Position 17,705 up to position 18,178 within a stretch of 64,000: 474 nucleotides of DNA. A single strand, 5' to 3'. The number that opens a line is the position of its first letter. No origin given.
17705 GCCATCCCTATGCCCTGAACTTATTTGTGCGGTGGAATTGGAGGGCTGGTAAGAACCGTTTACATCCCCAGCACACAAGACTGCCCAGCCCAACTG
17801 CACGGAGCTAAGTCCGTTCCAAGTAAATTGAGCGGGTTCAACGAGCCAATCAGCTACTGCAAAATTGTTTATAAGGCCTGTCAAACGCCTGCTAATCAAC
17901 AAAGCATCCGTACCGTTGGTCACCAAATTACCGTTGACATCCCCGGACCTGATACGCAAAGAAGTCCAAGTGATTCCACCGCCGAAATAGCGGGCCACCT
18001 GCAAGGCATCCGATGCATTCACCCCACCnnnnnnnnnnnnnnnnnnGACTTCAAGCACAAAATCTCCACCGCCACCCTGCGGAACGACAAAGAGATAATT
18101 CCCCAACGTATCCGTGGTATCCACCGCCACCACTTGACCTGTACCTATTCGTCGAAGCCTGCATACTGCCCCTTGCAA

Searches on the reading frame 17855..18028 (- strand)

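Call 50: search_protein_families(library=pfam, proteins=[window:17855-18028:-], max_evalue=1)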
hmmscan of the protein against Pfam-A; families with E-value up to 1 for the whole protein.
seq(58 aa): 1 family
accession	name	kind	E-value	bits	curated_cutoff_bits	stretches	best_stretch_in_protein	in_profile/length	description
PF00404.24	Dockerin_1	-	1e-08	35.7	22.9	1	1-49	8-56/57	Dockerin type I domain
